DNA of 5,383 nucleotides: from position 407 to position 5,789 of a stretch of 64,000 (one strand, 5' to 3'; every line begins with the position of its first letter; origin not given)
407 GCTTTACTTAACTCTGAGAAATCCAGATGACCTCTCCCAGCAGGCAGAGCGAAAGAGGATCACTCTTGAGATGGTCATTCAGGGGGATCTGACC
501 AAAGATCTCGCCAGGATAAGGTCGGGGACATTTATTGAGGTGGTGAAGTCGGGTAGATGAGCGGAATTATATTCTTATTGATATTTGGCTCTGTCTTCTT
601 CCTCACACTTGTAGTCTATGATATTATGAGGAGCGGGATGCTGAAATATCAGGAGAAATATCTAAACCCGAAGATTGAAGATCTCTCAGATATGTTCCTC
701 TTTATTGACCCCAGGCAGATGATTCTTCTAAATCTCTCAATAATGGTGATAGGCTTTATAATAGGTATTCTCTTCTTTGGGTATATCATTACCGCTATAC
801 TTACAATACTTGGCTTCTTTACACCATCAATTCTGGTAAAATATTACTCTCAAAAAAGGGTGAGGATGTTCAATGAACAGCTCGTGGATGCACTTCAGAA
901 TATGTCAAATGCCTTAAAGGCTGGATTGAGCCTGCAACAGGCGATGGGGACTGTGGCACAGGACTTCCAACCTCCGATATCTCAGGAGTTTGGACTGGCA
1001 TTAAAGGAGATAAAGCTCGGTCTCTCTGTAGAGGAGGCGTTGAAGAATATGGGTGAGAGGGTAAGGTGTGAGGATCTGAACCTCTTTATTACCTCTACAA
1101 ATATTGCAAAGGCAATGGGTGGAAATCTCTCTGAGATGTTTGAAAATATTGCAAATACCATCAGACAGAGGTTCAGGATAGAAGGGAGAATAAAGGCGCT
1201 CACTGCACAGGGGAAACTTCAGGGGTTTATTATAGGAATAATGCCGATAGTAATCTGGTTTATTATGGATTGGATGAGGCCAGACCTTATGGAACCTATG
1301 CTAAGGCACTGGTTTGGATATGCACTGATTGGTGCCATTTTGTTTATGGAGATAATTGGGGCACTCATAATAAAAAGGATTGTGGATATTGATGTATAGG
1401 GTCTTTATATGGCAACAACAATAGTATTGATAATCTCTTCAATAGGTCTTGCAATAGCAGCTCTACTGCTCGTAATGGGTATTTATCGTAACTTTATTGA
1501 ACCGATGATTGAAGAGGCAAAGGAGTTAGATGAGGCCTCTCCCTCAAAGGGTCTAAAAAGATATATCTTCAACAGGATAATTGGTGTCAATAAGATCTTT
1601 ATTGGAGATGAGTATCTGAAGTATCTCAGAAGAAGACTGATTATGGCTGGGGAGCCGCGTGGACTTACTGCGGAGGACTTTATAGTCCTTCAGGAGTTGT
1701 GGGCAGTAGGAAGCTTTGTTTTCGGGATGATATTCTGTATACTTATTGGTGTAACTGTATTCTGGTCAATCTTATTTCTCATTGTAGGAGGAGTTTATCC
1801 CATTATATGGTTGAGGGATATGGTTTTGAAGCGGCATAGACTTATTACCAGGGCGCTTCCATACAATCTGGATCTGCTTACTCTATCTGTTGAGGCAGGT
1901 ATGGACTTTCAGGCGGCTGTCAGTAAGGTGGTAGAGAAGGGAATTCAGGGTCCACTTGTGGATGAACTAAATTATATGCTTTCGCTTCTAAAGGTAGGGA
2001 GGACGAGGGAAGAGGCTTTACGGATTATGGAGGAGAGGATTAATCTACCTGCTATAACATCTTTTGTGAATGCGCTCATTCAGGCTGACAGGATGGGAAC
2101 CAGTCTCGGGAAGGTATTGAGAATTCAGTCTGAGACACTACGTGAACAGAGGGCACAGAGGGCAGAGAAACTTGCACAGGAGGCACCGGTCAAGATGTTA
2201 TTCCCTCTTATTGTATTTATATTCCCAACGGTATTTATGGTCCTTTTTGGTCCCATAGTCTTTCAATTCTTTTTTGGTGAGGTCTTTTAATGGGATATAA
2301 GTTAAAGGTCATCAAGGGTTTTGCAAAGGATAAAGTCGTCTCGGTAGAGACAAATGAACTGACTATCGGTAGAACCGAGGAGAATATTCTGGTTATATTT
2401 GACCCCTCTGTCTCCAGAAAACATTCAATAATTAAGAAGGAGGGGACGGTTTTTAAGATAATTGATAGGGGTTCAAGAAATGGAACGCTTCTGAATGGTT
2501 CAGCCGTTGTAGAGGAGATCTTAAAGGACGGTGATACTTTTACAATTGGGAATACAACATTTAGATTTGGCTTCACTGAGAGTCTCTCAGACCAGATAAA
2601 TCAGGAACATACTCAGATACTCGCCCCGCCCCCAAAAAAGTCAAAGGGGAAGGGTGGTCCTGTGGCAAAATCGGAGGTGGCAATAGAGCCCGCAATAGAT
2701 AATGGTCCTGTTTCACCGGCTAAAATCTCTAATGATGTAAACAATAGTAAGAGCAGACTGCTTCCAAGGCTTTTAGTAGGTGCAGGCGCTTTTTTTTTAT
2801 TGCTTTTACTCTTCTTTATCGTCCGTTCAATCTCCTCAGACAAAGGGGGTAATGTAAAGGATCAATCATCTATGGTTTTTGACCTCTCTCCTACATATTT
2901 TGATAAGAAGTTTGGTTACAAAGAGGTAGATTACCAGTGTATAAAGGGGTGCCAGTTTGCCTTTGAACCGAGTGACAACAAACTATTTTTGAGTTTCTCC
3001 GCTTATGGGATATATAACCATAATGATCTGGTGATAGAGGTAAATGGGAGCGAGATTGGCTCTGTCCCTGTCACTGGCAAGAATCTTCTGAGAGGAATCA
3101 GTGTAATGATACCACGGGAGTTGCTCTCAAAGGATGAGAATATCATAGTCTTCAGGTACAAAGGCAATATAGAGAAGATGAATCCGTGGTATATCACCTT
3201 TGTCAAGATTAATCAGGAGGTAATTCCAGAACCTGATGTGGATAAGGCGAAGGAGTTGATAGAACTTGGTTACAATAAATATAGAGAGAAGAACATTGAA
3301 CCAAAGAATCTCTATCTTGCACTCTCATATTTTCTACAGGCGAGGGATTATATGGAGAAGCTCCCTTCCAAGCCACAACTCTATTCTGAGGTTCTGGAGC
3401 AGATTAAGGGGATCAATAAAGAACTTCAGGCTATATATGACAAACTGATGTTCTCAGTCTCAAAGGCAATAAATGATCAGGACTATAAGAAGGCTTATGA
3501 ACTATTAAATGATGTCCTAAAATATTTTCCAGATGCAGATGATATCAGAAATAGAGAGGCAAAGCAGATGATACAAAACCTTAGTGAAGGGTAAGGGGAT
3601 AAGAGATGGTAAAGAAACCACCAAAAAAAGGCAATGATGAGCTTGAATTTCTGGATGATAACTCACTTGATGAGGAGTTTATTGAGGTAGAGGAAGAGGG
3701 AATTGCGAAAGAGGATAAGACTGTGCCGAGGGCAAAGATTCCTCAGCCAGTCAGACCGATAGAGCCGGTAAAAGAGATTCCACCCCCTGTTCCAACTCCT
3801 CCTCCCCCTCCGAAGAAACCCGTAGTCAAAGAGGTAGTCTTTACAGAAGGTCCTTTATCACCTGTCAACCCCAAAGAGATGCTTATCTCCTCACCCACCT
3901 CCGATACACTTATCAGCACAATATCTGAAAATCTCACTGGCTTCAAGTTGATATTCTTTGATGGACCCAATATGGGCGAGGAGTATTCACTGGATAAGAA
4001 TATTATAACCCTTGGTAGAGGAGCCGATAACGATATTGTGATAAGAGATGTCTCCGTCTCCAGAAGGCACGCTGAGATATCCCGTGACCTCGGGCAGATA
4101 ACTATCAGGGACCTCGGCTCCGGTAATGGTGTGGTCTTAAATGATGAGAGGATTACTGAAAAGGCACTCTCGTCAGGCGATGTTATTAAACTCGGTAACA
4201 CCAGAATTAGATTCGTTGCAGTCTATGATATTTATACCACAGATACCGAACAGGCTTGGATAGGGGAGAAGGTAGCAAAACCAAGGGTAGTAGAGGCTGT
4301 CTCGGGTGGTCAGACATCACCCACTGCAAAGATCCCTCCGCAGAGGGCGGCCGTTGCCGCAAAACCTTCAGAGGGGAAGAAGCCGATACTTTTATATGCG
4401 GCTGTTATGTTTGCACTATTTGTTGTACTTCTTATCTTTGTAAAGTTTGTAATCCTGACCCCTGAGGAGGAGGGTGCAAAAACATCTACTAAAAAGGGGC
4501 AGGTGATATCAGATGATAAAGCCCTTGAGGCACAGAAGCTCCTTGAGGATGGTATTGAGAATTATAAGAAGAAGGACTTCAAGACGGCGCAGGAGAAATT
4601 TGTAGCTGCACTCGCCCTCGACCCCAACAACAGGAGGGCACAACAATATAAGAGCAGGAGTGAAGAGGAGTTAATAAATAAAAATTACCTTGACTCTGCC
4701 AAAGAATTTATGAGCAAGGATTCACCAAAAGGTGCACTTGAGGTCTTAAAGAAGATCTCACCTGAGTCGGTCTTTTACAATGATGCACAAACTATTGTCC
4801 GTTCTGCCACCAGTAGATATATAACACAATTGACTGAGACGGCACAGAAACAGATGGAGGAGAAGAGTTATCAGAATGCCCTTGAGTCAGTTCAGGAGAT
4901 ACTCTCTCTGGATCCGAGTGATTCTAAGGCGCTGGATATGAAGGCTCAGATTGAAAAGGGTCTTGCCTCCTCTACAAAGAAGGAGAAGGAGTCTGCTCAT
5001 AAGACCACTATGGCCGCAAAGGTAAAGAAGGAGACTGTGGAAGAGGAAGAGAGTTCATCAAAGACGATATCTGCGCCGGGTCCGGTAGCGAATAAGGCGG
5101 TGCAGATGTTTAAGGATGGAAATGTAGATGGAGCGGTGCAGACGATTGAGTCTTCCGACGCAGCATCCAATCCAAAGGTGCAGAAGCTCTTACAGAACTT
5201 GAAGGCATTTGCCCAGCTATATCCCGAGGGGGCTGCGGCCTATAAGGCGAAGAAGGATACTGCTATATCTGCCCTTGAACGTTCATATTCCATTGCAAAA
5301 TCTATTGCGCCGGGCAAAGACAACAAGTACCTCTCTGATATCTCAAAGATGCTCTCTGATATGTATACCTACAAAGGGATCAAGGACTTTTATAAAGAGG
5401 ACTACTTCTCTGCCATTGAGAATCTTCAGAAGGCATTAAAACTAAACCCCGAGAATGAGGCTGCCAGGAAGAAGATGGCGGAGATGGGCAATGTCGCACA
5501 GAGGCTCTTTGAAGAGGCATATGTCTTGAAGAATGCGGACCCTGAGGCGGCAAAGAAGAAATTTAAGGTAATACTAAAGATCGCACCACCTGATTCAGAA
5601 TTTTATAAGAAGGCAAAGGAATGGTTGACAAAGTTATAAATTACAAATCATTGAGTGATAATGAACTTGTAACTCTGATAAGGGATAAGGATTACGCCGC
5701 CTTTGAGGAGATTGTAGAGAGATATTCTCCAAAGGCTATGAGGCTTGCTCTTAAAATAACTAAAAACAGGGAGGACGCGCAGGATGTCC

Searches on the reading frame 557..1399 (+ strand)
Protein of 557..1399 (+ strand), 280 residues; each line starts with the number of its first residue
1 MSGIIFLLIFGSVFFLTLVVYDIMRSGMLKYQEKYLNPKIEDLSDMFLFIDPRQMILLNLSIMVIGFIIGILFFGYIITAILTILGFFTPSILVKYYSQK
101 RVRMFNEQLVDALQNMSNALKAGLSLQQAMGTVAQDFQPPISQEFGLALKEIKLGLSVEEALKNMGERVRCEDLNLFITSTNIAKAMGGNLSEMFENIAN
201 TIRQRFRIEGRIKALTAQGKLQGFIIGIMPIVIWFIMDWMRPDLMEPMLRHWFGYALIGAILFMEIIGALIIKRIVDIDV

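Call 11: search_protein_families(library=pfam, proteins=[window:557-1399:+], max_evalue=0.00001)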
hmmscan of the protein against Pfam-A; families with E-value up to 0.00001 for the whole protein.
window:557-1399:+ (280 aa): 1 family
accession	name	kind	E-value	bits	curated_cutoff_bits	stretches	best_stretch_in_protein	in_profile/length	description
PF00482.28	T2SSF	-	1.8e-19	70.4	25.2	1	113-236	2-122/125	Type II secretion system (T2SS), protein F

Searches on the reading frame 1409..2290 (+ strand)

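Call 11: search_protein_families(library=pfam, proteins=[window:1409-2290:+], max_evalue=0.00001)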
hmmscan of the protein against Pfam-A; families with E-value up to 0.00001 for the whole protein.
window:1409-2290:+ (293 aa): 1 family
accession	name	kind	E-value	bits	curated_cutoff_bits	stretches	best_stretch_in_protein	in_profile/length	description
PF00482.28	T2SSF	-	2.3e-18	66.8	25.2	1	154-279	2-123/125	Type II secretion system (T2SS), protein F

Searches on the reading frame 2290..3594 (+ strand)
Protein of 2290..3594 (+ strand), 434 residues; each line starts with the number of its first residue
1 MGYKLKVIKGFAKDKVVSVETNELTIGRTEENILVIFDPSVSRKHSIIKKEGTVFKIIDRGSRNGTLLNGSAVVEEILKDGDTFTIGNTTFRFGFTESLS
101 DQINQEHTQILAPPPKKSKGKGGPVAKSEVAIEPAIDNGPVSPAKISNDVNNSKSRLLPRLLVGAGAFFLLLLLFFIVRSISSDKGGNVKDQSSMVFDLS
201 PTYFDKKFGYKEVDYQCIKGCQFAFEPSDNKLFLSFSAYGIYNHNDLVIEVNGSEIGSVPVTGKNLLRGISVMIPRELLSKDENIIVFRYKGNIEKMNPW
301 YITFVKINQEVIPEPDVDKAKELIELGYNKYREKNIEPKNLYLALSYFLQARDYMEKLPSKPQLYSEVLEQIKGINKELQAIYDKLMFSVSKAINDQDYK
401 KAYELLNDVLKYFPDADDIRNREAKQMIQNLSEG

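Call 11: search_protein_families(library=pfam, proteins=[window:2290-3594:+], max_evalue=0.00001)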
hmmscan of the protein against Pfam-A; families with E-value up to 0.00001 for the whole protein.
window:2290-3594:+ (434 aa): 2 families
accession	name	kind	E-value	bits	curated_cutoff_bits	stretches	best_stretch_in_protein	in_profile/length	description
PF00498.31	FHA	-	8.2e-16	58.6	20.7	1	25-87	2-67/67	FHA domain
PF16697.10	Yop-YscD_cpl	-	1.7e-13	51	33.2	1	6-94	1-91/94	Inner membrane component of T3SS, cytoplasmic domain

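Call 58: search_protein_families(library=ncbifam, proteins=[window:2290-3594:+], max_evalue=0.001)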
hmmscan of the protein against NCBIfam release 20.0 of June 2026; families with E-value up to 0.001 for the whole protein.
window:2290-3594:+ (434 aa): 6 families
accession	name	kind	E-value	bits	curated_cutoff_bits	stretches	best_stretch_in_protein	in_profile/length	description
NF049868.1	FhaB_Rv0019c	equivalog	1.8e-13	50.8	125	1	4-92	68-157/158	FHA domain-containing protein FhaB/FipA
NF033760.1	gliding_GltG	equivalog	3e-11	42.6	650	1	4-95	6-98/650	adventurous gliding motility protein GltG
TIGR03354.1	VI_FHA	hypoth_equivalog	3.6e-11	43.5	120.25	1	17-108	19-116/420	type VI secretion system-associated FHA domain protein TagH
NF052573.1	HisKinEspAMyxo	equivalog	3.9e-11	41.7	1400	1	14-105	38-131/755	serine histidine kinase EspA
NF041660.2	oxygluDhInhib_OdhI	equivalog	3e-08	33.6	200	1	21-89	55-123/130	oxoglutarate dehydrogenase inhibitor Odhl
NF052403.1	ESX1TransRegEspM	equivalog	0.00057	18.8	550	1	6-101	13-107/367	ESX-1 type VII secretion system transcriptional regulator EspM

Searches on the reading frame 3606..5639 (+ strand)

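Call 11: search_protein_families(library=pfam, proteins=[window:3606-5639:+], max_evalue=0.00001)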
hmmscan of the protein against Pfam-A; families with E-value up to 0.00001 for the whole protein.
window:3606-5639:+ (677 aa): 7 families
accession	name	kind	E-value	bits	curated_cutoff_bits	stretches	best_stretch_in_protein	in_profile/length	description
PF16697.10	Yop-YscD_cpl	-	3.4e-21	75.8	33.2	1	118-205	3-92/94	Inner membrane component of T3SS, cytoplasmic domain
PF00498.31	FHA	-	1.7e-19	70.4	20.7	1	134-197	1-67/67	FHA domain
PF07719.23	TPR_2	-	2.8e-07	30.6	27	0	589-617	6-34/34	Tetratricopeptide repeat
PF13428.12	TPR_14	-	1e-06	29.2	23.5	0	603-627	20-44/44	Tetratricopeptide repeat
PF14559.12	TPR_19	-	1.4e-06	29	25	0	598-626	5-33/68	Tetratricopeptide repeat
PF00515.34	TPR_1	-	3.3e-06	27.1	27.8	0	602-617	19-34/34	Tetratricopeptide repeat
PF14863.12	Alkyl_sulf_dimr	-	4.1e-06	27.7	26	0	407-458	70-121/139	Alkyl sulfatase dimerisation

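Call 58: search_protein_families(library=ncbifam, proteins=[window:3606-5639:+], max_evalue=0.001)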
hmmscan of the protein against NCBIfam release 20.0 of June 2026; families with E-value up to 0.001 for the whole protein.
window:3606-5639:+ (677 aa): 9 families
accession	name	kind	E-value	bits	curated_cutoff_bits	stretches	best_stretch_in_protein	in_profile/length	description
NF041660.2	oxygluDhInhib_OdhI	equivalog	1.9e-21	76.3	200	1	115-205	39-129/130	oxoglutarate dehydrogenase inhibitor Odhl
NF049868.1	FhaB_Rv0019c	equivalog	1.4e-17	64.2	125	1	114-202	68-157/158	FHA domain-containing protein FhaB/FipA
NF033760.1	gliding_GltG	equivalog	1.8e-12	46.6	650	1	115-251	7-141/650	adventurous gliding motility protein GltG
NF052573.1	HisKinEspAMyxo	equivalog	5.4e-12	44.5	1400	1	123-204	37-120/755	serine histidine kinase EspA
TIGR00540.1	TPR_hemY_coli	hypoth_equivalog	7.5e-07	28.2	142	1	267-451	41-197/385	heme biosynthesis-associated TPR protein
TIGR02917.1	PEP_TPR_lipo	equivalog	9.4e-05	20.5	312.2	0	404-452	157-205/899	XrtA/PEP-CTERM system TPR-repeat protein PrsT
NF042912.1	Amuc_1098_fam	equivalog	9.5e-05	20.6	750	1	302-392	34-123/805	Amuc_1098 family type IV pilus outer membrane protein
TIGR02521.1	type_IV_pilW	equivalog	0.00012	21.7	154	0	584-641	31-94/234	type IV pilus biogenesis/stability protein PilW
TIGR02500.1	type_III_yscD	equivalog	0.00058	18.9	86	1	113-180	1-57/413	type III secretion system inner membrane ring subunit SctD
